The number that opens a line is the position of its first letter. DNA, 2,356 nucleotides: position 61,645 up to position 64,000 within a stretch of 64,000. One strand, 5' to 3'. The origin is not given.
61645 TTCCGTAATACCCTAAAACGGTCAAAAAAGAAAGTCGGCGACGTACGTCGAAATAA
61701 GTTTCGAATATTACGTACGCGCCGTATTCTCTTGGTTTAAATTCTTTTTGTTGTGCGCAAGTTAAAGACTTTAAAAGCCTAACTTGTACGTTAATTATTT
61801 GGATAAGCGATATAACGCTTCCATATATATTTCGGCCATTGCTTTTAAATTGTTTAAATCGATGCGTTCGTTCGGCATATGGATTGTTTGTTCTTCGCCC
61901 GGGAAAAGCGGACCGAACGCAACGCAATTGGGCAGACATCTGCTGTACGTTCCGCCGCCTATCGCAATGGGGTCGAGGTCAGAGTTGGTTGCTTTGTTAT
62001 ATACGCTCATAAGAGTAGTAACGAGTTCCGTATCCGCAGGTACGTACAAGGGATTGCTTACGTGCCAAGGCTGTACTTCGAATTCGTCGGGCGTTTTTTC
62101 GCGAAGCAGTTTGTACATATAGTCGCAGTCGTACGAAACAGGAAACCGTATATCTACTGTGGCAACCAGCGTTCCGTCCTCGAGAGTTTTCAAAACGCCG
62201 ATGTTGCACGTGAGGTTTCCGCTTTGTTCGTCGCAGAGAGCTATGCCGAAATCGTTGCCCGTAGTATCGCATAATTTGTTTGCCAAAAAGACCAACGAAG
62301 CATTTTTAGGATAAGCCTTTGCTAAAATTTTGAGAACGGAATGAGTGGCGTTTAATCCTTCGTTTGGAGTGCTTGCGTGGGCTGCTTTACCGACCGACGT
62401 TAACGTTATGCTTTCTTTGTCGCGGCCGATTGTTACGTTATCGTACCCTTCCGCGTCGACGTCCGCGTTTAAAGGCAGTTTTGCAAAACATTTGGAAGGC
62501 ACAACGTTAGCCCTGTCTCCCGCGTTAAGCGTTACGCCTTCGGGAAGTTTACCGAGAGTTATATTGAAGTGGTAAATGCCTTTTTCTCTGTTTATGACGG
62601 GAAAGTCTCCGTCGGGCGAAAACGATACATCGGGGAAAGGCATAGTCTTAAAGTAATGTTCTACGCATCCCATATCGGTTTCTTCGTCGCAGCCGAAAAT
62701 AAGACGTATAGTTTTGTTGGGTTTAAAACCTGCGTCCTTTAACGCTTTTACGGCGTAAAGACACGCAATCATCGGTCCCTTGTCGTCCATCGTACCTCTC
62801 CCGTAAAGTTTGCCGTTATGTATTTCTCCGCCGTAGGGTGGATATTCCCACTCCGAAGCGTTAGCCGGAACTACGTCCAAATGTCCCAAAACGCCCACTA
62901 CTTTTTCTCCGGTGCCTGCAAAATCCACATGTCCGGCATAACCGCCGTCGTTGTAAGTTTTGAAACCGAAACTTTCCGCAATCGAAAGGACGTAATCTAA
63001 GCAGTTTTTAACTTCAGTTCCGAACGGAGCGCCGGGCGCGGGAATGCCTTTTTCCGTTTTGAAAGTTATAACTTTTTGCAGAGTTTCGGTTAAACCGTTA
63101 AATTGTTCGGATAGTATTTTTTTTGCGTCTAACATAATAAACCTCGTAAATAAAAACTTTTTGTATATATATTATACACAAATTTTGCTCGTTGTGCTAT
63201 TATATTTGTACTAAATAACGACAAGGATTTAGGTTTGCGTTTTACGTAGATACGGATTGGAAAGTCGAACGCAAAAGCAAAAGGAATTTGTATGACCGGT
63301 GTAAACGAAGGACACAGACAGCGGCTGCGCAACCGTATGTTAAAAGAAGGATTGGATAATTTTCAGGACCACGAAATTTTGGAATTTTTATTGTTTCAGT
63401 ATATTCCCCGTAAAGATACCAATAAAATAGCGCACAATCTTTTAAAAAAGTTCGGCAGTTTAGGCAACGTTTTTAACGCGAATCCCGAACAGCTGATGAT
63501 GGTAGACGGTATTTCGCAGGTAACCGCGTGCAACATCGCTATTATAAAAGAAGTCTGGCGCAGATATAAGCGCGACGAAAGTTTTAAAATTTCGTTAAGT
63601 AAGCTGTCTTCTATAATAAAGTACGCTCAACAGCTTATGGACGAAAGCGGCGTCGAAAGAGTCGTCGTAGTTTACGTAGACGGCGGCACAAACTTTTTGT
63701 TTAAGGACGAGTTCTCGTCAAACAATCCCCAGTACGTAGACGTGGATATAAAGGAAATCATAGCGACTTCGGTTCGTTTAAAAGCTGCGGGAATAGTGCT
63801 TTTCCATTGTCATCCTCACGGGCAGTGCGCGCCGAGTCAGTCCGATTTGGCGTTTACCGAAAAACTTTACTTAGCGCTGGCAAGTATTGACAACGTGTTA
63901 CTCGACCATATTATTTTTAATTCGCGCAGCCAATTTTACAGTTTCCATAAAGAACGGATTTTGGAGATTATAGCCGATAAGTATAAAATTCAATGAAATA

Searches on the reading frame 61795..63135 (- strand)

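Call 73: search_protein_families(library=pfam, proteins=[window:61795-63135:-], max_evalue=0.00001)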
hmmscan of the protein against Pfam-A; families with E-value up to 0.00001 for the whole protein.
window:61795-63135:- (446 aa): 1 family
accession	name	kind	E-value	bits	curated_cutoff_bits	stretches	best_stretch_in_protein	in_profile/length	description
PF01546.33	Peptidase_M20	-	4.3e-32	112.1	24.6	1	83-442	3-205/206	Peptidase family M20/M25/M40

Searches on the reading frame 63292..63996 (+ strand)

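Call 73: search_protein_families(library=pfam, proteins=[window:63292-63996:+], max_evalue=0.00001)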
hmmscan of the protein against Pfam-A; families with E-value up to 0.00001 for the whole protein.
window:63292-63996:+ (234 aa): 2 families
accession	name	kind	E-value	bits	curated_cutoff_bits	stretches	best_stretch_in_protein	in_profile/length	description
PF04002.20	RadC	-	3.1e-24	85.7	22.1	1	105-221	4-119/121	RadC-like JAB domain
PF20582.4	UPF0758_N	-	3.9e-08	33.7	27.1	1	9-80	7-77/77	UPF0758 N-terminal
